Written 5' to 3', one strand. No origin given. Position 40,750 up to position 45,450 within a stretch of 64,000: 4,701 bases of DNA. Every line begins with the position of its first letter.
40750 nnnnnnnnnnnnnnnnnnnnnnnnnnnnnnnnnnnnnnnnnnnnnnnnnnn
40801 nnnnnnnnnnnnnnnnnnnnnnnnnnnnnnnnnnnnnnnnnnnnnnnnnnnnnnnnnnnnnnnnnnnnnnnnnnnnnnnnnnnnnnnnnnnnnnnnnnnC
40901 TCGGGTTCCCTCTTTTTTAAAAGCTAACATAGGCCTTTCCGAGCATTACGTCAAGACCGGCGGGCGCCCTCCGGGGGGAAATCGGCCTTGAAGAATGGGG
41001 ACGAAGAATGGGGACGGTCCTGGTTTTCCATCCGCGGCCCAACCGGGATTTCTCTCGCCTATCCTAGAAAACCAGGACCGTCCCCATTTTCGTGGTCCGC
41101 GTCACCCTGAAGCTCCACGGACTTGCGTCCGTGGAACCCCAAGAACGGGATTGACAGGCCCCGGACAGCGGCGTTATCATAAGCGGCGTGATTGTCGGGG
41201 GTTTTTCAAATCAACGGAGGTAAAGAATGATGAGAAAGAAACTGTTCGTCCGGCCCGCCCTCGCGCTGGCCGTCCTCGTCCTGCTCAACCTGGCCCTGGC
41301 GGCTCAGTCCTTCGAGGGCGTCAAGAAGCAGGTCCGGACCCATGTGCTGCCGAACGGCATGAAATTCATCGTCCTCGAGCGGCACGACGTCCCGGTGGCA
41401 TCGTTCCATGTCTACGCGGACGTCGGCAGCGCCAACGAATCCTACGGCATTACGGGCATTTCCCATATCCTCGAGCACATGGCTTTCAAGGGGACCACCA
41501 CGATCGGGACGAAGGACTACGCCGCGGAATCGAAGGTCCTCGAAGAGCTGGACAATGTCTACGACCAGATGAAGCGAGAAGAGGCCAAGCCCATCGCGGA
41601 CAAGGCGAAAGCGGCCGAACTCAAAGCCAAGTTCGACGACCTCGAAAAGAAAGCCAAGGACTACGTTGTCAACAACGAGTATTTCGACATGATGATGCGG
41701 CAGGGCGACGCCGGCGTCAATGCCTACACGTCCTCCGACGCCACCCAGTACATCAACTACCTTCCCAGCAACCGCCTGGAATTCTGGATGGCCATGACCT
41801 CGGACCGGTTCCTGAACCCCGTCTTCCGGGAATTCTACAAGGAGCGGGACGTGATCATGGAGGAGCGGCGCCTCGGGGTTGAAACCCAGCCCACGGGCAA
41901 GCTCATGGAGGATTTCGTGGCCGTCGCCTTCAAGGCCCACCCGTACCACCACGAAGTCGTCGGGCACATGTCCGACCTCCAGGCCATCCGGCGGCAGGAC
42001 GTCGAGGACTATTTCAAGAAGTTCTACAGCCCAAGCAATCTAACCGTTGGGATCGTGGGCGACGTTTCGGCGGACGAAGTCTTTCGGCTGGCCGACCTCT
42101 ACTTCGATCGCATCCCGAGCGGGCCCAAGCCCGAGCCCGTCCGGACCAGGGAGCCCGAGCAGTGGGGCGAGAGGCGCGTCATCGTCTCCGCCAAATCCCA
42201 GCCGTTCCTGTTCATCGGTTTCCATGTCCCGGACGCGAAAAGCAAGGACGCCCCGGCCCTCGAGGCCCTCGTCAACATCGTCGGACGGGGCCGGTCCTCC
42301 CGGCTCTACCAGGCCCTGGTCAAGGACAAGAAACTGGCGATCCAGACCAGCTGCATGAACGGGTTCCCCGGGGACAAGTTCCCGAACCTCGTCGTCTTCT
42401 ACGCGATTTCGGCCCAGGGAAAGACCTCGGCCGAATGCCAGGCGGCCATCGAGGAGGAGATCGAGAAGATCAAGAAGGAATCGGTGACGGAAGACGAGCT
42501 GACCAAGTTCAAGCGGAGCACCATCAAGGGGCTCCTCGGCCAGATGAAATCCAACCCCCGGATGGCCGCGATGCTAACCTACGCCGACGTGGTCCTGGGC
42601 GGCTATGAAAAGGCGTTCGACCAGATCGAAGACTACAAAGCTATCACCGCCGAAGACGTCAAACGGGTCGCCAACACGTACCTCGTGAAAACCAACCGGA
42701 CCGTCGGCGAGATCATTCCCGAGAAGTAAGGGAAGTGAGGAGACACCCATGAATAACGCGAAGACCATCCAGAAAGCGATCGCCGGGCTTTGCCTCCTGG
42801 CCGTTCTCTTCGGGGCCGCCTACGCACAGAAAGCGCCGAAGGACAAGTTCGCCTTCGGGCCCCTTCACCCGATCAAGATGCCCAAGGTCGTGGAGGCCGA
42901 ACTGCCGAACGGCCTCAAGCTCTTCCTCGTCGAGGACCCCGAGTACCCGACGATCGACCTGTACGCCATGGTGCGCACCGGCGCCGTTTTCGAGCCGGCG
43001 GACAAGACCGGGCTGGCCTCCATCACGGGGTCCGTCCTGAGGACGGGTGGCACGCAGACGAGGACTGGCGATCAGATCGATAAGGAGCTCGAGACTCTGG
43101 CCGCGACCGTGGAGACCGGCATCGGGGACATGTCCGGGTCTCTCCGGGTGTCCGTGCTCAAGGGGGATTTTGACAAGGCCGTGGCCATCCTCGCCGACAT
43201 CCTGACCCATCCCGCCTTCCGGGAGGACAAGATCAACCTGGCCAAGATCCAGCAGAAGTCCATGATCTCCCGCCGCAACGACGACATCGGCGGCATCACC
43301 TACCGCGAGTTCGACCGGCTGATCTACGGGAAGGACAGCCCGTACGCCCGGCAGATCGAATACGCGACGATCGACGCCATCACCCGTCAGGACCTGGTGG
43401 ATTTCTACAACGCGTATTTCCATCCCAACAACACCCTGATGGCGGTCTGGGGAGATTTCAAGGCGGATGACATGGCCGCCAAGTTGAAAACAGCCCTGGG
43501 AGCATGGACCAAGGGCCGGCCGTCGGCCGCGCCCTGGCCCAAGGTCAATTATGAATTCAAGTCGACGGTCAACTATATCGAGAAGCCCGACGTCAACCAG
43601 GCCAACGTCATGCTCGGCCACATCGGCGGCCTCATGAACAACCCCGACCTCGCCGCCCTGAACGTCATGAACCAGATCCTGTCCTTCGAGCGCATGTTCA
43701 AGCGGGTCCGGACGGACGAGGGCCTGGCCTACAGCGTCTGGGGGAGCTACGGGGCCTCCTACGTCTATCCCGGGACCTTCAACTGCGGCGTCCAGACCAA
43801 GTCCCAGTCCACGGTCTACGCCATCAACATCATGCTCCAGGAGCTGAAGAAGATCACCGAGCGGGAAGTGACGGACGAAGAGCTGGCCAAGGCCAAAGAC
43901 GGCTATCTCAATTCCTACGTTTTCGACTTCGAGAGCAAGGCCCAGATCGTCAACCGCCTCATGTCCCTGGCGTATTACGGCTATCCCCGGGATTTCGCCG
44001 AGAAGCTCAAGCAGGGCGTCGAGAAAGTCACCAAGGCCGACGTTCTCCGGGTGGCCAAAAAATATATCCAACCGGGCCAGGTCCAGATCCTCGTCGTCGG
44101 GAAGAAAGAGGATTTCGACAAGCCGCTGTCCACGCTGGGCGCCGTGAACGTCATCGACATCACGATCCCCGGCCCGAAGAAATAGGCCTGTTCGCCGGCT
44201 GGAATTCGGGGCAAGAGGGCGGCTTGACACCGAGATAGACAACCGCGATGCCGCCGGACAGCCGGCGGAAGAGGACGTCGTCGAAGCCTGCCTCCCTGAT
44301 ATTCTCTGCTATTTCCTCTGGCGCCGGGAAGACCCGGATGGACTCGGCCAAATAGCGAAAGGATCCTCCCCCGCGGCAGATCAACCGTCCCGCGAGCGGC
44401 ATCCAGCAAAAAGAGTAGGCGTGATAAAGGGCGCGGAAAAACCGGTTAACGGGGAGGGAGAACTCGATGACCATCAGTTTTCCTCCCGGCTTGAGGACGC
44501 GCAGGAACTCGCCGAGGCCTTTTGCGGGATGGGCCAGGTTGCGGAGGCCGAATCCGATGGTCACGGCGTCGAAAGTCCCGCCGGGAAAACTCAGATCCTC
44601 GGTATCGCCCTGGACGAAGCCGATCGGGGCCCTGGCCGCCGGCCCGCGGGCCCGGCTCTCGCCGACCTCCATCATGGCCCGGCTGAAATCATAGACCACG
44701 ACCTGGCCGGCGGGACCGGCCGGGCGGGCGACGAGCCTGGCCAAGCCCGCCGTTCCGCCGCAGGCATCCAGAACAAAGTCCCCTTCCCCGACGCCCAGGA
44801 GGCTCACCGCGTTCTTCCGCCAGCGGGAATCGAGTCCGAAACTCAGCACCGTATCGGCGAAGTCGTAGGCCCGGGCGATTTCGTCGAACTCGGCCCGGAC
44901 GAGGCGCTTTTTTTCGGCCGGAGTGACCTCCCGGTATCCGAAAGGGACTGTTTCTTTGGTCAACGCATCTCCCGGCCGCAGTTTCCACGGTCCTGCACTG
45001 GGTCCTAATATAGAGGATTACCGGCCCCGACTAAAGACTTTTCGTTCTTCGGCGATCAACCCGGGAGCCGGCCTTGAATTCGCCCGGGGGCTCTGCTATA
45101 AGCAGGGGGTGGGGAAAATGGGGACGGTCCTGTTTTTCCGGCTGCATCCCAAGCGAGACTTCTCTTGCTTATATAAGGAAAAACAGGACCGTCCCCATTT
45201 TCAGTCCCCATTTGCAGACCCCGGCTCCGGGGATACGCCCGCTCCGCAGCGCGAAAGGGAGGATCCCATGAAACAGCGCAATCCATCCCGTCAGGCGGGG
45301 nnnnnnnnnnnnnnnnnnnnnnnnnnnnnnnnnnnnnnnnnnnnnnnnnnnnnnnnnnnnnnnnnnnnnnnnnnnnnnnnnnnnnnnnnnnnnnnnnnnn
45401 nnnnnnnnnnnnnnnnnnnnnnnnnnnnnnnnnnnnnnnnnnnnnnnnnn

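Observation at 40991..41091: Family B: 100-bp element with perfect 25-bp inverted arms upstream of M16 peptidase operon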

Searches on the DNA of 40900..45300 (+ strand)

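Call 23: search_rna_families(source=window, start=40900, end=45300, threshold=evalue, max_evalue=10)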
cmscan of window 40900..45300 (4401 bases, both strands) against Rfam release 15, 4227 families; matches with E-value up to 10: 3.
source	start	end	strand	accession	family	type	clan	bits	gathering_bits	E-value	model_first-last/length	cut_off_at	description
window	42757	42885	-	RF01672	P2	Gene; sRNA;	-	25.2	80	0.31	1-138/138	no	Psudomonas sRNA P2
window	45077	45240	-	RF01610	ceN104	Gene; snRNA; snoRNA; HACA-box;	-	18.6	65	8.5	1-153/153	no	Caenorhabditis snoRNA ceN104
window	44405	44421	+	RF02914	DUF805b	Cis-reg;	CL00115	13.4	35.6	5.1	1-35/35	no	DUF805b RNA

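Call 46: search_dna_similar(query=window:45105-45210:+, collection=plasmids, mode=distant, max_evalue=0.01, max_rows=15)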
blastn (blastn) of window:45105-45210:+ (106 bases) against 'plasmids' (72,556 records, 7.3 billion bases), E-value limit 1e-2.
No match.

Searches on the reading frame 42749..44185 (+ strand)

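Call 16: search_protein_families(library=pfam, proteins=[window:42749-44185:+])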
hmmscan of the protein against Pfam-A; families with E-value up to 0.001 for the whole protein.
window:42749-44185:+ (478 aa): 2 families
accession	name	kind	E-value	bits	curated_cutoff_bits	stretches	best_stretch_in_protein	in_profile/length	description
PF05193.26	Peptidase_M16_C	-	2.4e-34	119.2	23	1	211-385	2-180/181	Peptidase M16 inactive domain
PF00675.25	Peptidase_M16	-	5.3e-10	39.8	22.3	1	63-164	7-107/149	Insulinase (Peptidase family M16)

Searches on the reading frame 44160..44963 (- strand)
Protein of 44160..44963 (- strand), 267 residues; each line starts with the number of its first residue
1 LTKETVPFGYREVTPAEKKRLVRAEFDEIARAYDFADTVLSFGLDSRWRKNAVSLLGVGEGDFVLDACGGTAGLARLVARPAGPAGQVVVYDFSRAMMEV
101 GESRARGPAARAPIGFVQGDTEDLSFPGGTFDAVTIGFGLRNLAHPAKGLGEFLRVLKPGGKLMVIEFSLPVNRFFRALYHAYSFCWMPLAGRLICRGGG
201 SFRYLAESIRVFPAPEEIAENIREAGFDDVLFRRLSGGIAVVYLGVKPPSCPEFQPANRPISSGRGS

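Call 16: search_protein_families(library=pfam, proteins=[window:44160-44963:-])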
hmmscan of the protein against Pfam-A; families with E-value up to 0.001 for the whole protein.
window:44160-44963:- (267 aa): 7 families
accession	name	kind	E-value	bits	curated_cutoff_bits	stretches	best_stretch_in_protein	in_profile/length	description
PF01209.24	Ubie_methyltran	-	1.5e-60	204.9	20.1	1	19-247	7-233/233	ubiE/COQ5 methyltransferase family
PF13649.12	Methyltransf_25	-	2.9e-16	60.4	27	1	64-161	1-97/97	Methyltransferase domain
PF08241.18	Methyltransf_11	-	4.9e-16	59.6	21.2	1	67-164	3-94/95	Methyltransferase domain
PF13847.12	Methyltransf_31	-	6.5e-10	39.3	27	1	62-169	5-113/145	Methyltransferase domain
PF08242.18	Methyltransf_12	-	1.7e-09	38.7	30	1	65-163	1-98/98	Methyltransferase domain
PF13489.12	Methyltransf_23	-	4.7e-08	33.4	27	1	62-172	24-123/164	Methyltransferase domain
PF20922.3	Anamorsin_N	-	0.00027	21.1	27.1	1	125-167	46-89/163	Anamorsin, N-terminal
